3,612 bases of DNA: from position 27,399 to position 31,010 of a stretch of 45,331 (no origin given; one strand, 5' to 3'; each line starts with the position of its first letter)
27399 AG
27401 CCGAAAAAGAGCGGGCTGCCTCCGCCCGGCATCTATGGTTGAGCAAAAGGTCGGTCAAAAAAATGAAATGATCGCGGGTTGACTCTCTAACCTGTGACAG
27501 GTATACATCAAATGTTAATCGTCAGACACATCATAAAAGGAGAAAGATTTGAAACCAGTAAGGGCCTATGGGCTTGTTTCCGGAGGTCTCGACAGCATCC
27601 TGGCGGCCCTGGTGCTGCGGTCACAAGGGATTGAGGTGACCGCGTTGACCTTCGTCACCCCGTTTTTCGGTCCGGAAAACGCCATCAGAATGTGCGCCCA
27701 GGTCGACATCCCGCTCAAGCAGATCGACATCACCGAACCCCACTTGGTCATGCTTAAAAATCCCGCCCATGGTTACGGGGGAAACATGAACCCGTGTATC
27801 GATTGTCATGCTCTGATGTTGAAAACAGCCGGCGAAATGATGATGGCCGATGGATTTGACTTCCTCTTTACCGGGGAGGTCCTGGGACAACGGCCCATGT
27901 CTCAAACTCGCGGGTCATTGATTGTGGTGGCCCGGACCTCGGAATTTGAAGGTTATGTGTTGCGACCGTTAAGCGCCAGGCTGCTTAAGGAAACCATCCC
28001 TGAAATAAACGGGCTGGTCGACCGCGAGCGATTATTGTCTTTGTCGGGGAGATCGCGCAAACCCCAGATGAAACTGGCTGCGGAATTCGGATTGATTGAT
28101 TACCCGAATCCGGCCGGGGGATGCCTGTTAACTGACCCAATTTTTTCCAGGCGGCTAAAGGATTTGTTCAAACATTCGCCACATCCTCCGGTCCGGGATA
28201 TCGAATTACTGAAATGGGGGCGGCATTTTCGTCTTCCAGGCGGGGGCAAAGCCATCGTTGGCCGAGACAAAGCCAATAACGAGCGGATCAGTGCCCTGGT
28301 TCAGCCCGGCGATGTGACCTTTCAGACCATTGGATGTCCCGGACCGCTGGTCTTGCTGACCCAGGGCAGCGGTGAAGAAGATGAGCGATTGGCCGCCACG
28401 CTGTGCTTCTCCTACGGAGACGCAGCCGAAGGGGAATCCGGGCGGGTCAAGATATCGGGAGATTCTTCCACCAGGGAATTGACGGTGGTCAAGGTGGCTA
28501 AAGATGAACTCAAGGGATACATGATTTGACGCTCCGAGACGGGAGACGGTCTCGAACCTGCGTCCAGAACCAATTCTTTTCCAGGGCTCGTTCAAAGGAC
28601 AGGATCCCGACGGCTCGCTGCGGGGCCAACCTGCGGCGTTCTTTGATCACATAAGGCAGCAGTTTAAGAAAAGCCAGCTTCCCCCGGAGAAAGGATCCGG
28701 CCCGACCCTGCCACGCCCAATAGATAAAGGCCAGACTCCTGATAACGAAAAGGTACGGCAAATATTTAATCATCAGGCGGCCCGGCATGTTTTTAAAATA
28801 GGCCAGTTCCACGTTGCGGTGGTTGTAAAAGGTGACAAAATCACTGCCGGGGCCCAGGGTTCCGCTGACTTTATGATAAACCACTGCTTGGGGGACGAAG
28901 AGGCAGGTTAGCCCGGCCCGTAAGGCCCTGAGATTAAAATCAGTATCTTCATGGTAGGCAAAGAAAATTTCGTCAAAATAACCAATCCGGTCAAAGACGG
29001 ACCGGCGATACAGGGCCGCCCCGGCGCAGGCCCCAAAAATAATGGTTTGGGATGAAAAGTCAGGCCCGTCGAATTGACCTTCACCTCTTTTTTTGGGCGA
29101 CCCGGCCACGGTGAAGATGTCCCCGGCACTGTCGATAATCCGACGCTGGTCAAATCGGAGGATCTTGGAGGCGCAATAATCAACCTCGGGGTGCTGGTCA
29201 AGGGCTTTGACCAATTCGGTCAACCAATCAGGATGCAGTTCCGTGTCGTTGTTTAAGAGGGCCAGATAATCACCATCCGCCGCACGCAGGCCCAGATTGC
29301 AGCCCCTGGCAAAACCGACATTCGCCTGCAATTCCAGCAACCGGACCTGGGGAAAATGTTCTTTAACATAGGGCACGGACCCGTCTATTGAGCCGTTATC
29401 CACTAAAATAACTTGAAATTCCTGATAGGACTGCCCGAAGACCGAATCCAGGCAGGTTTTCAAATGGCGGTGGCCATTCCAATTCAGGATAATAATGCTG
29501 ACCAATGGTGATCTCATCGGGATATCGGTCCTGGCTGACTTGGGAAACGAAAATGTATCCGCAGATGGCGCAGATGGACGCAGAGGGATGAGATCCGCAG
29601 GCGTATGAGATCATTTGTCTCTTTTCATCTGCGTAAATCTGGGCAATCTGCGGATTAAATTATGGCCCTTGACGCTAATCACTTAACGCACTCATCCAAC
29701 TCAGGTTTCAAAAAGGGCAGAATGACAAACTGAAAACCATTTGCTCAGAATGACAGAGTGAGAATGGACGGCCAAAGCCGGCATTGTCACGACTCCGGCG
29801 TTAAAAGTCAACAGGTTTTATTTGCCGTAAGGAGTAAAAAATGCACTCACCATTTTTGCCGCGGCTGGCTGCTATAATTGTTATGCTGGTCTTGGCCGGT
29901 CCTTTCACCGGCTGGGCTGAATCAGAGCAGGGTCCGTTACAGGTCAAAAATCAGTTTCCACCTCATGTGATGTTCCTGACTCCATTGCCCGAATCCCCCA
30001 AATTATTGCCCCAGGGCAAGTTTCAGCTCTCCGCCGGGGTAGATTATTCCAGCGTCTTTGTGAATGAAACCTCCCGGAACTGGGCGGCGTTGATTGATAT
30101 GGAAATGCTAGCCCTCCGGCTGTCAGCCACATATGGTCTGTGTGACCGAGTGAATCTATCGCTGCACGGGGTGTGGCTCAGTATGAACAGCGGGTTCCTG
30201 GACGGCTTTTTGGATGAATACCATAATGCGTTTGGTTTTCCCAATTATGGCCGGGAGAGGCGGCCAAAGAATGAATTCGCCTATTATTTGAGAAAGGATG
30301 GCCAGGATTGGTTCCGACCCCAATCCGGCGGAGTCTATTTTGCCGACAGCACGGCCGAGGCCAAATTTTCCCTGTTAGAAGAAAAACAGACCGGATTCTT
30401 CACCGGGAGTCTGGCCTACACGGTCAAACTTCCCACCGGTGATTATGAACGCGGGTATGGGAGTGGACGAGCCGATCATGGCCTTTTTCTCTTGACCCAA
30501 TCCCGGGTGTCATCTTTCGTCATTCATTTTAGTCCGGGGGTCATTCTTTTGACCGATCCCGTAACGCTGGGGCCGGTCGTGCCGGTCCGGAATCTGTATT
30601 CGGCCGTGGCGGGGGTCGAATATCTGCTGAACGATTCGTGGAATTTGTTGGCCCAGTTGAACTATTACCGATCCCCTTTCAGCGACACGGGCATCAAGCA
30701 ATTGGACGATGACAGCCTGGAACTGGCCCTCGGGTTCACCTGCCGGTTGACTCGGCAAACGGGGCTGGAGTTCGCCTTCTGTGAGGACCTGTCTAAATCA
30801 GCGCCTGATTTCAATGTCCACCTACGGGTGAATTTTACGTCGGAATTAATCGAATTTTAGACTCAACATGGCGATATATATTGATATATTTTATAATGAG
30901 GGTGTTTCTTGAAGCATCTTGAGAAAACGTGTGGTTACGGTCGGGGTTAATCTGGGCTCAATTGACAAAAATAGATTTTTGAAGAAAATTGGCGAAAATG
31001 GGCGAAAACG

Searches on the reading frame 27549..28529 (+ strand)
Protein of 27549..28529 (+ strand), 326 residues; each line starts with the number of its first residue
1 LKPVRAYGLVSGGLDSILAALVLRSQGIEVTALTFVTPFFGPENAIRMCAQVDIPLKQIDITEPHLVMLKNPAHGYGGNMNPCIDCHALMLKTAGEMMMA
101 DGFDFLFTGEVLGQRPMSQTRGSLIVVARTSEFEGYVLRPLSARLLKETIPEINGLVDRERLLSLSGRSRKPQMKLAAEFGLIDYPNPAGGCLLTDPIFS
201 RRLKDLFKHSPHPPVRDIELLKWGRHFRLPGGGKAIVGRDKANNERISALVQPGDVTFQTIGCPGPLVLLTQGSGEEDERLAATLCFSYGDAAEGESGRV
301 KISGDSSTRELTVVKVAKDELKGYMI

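Call 20: search_protein_families(library=pfam, proteins=[window:27549-28529:+], max_evalue=0.001)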
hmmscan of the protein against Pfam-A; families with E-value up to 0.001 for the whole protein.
window:27549-28529:+ (326 aa): 3 families
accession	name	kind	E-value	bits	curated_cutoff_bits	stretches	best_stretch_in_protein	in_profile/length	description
PF18297.6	NFACT-R_2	-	2.8e-17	63.2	26.9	1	224-325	1-104/104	NFACT protein RNA binding domain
PF02568.20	ThiI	-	3e-08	33.9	20.5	1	8-143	8-146/197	Thiamine biosynthesis protein (ThiI)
PF03054.22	tRNA_Me_trans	-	3.7e-05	23.9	20.6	0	9-34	6-31/202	tRNA methyl transferase HUP domain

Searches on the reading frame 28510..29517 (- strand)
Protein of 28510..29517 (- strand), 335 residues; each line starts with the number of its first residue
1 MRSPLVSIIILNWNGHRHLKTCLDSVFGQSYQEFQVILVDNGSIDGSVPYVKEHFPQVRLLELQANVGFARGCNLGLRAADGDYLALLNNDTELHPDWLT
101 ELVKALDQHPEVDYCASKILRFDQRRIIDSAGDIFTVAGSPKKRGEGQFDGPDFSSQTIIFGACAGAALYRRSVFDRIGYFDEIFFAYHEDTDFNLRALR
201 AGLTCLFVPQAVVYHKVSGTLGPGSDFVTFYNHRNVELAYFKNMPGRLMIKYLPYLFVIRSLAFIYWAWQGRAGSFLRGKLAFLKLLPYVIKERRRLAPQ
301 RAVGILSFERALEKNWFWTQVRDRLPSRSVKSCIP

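Call 20: search_protein_families(library=pfam, proteins=[window:28510-29517:-], max_evalue=0.001)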
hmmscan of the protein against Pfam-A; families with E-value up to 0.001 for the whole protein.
window:28510-29517:- (335 aa): 4 families
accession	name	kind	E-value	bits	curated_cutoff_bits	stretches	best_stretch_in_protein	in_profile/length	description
PF00535.33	Glycos_transf_2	-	1.5e-31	110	23.3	1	7-178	1-167/168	Glycosyl transferase family 2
PF13641.12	Glyco_tranf_2_3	-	2.5e-13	51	27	1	6-216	3-212/230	Glycosyltransferase like family 2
PF13632.12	Glyco_trans_2_3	-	1.8e-12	48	27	1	86-228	3-130/198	Glycosyl transferase family group 2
PF10111.15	Glyco_tranf_2_2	-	9.3e-08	32.3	27.3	1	29-232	22-233/276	Glycosyltransferase like family 2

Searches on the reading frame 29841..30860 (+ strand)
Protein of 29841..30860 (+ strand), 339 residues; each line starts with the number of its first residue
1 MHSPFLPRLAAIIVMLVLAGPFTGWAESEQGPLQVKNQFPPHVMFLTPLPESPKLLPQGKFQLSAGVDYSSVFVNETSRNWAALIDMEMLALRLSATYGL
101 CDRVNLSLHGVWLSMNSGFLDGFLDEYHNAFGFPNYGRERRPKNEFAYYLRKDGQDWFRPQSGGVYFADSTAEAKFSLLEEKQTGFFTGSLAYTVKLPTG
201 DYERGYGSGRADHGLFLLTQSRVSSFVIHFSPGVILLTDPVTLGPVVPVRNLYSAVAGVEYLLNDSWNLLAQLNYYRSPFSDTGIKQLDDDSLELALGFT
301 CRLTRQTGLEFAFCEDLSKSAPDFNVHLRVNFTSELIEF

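Call 20: search_protein_families(library=pfam, proteins=[window:29841-30860:+], max_evalue=0.001)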
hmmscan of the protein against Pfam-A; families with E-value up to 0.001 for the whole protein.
window:29841-30860:+ (339 aa): 2 families
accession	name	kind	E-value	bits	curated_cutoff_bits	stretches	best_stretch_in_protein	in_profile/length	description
PF11383.14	DUF3187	-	4.6e-39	134.9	24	1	27-332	20-318/320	Protein of unknown function (DUF3187)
PF13557.12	Phenol_MetA_deg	-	0.00025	21.6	22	0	165-287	68-193/242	Putative MetA-pathway of phenol degradation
